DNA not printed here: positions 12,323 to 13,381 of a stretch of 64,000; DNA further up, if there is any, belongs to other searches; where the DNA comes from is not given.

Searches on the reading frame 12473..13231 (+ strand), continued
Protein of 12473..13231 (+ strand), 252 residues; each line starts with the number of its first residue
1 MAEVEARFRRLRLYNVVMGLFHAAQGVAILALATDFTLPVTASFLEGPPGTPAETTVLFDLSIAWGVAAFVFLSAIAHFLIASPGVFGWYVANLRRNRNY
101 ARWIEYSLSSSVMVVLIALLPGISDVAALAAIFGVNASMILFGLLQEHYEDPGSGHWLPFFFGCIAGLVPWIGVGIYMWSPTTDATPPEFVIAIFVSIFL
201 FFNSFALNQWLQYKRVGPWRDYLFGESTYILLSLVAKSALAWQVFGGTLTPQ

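Call 19: search_solved_structures(query=window:12473-13231:+, show_alignments=3)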
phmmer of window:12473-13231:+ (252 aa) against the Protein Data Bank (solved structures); distinct sequences matched with E-value up to 0.001: 6.
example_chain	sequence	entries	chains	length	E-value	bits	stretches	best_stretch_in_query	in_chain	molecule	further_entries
9ljj_A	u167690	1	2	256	1.6e-84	286.3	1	8-251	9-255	Heliorhodopsin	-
6su3_X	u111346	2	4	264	1.8e-84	286.2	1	8-251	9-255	48C12 heliorhodopsin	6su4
6uh3_A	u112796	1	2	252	1.5e-83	283.1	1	8-249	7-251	Heliorhodopsin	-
6is6_A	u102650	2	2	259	4.8e-63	216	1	5-251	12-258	heliorhodopsin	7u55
7clj_A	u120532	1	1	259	1.2e-62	214.7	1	5-251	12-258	heliorhodopsin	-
9vfc_A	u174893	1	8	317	2e-37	132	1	29-251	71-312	heliorhodopsin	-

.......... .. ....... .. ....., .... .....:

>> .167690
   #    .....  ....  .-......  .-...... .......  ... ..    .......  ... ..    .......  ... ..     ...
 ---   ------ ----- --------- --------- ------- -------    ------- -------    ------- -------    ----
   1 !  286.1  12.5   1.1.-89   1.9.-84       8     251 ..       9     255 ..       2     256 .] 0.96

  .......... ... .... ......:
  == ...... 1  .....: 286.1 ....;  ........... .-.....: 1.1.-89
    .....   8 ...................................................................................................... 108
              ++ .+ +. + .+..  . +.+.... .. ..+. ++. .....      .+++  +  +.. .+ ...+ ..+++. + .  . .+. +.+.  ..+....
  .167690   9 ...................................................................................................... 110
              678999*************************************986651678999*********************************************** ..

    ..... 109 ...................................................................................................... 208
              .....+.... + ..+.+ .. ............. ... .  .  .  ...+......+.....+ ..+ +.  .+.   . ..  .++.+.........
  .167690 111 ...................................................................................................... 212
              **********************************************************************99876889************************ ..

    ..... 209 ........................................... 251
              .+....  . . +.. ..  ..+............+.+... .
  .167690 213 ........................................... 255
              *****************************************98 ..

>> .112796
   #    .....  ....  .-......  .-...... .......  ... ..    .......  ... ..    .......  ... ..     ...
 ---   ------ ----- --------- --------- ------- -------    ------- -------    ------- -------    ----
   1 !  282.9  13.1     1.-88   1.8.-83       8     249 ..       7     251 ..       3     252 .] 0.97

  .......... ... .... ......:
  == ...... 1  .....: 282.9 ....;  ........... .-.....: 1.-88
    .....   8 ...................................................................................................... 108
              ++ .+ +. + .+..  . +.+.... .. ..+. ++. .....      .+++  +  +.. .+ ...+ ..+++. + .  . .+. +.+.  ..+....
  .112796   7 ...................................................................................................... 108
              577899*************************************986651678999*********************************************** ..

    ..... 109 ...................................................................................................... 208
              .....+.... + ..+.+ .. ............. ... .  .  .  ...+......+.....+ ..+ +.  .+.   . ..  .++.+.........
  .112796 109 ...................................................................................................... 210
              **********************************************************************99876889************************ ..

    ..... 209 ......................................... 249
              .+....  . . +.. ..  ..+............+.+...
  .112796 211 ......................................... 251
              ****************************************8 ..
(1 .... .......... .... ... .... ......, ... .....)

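Call 24: find_encoding_contigs(protein=P0013, flank=10000, max_places=3)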
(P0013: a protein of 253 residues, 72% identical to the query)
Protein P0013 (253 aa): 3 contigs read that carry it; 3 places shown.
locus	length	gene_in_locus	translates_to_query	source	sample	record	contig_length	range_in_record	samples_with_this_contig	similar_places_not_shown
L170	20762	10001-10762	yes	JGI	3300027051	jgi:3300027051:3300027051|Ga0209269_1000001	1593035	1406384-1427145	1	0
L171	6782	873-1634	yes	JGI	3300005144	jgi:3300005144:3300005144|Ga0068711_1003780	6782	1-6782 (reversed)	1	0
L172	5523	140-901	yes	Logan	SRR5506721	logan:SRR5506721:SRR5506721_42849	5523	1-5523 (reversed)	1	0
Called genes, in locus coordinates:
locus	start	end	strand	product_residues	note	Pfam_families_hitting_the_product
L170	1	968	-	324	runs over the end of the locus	PF00480:ROK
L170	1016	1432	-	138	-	PF06114:Peptidase_M78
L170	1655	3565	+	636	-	PF13646:HEAT_2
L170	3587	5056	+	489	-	PF13487:HD_5, PF01966:HD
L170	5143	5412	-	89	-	-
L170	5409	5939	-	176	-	-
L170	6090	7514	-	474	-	PF00672:HAMP, PF00512:HisKA, PF02518:HATPase_c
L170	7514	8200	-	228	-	PF00072:Response_reg, PF00486:Trans_reg_C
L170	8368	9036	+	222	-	PF06940:DUF1287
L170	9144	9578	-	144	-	PF10604:Polyketide_cyc2, PF03364:Polyketide_cyc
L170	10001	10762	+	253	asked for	PF18761:Heliorhodopsin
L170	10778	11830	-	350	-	PF13593:SBF_like, PF01758:SBF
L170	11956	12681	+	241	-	-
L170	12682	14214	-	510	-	PF02310:B12-binding, PF04055:Radical_SAM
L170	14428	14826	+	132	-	PF01814:Hemerythrin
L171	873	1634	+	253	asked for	PF18761:Heliorhodopsin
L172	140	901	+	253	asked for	PF18761:Heliorhodopsin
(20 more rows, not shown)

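Call 42: find_encoding_contigs(protein=P0002, flank=10000, max_places=4)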
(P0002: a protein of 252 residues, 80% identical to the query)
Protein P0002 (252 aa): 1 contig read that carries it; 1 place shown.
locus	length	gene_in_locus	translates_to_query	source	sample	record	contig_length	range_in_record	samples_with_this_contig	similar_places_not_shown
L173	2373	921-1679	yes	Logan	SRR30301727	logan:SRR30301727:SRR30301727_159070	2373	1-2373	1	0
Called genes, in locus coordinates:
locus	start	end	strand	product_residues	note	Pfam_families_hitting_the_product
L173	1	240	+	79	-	?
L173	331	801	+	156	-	PF06695:Sm_multidrug_ex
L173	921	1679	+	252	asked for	PF18761:Heliorhodopsin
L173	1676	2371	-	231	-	?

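Call 61: list_cluster_members(proteins=[P0001, P0121, P0241, P0242, P0123])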
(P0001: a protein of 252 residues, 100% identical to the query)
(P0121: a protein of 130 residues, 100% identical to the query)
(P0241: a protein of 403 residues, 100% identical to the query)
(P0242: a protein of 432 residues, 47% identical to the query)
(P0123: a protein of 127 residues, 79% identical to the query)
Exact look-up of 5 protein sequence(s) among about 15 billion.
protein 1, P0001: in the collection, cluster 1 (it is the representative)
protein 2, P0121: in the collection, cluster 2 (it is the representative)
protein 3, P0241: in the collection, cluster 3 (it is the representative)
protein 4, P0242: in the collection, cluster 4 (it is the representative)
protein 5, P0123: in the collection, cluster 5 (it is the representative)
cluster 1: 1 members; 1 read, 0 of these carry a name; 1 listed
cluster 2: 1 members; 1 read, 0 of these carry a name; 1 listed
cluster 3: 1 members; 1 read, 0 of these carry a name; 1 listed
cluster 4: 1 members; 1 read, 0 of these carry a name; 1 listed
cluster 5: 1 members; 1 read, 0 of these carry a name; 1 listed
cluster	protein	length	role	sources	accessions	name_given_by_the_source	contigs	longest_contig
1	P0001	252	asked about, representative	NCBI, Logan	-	-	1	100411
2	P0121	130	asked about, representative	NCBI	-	-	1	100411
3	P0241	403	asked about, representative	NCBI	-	-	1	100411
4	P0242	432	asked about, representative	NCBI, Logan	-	-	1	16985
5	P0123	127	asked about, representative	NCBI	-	-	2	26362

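Call 66: search_protein_families(library=pfam, proteins=[L001:394-1236:+, L001:2209-2541:+, L001:2635-4662:-, L001:2659-4434:+, L001:4659-6566:-, L001:5426-8311:-, L173:1676-2371:-, L018:5386-6234:-], max_evalue=0.0001)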
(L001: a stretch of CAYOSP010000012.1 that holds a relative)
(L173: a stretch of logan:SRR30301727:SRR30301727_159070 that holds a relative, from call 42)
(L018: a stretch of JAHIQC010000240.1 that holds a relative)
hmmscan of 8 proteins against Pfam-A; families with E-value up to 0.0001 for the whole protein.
L001:394-1236:+ (280 aa): 0 families

L001:2209-2541:+ (110 aa): 0 families

L001:2635-4662:- (675 aa): 0 families

L001:2659-4434:+ (591 aa): 2 families
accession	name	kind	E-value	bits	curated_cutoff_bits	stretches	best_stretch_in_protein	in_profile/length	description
PF01314.23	AFOR_C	-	1.1e-82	278.6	27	1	228-579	4-365/385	Aldehyde ferredoxin oxidoreductase, domains 2 & 3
PF02730.20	AFOR_N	-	4e-57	193.6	29.8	1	4-209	3-198/199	Aldehyde ferredoxin oxidoreductase, N-terminal domain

L001:4659-6566:- (635 aa): 0 families

L001:5426-8311:- (961 aa): 2 families
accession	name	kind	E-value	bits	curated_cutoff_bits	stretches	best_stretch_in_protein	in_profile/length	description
PF03894.20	XFP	-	5.6e-39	134.1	22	1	592-761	3-176/177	D-xylulose 5-phosphate/D-fructose 6-phosphate phosphoketolase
PF09364.15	XFP_N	-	1.9e-13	50.4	23.7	1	217-450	15-241/364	XFP N-terminal domain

L173:1676-2371:- (231 aa): 2 families
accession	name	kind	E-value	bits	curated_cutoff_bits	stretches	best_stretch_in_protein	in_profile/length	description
PF14512.11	TM1586_NiRdase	-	8.6e-28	97.9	27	1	29-203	52-215/215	Putative TM nitroreductase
PF00881.29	Nitroreductase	-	8.9e-07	29.7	23.5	0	52-109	112-167/167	Nitroreductase family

L018:5386-6234:- (283 aa): 4 families
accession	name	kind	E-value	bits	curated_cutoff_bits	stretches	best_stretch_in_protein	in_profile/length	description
PF14522.11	Cytochrome_C7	-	1.5e-08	34.8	24.8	0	71-153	6-66/67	Cytochrome c7 and related cytochrome c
PF02085.21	Cytochrom_CIII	-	3.4e-07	31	22.9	0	5-56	32-89/101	Class III cytochrome C family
PF22113.1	Mtrc-MtrF_II-IV_dom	-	5.1e-07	29.8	30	1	37-124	76-175/176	Outer membrane cytochrome MtrC/MtrF-like, domains II/IV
PF14537.11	Cytochrom_c3_2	-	7.6e-06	26.7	25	0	13-86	8-65/79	Cytochrome c3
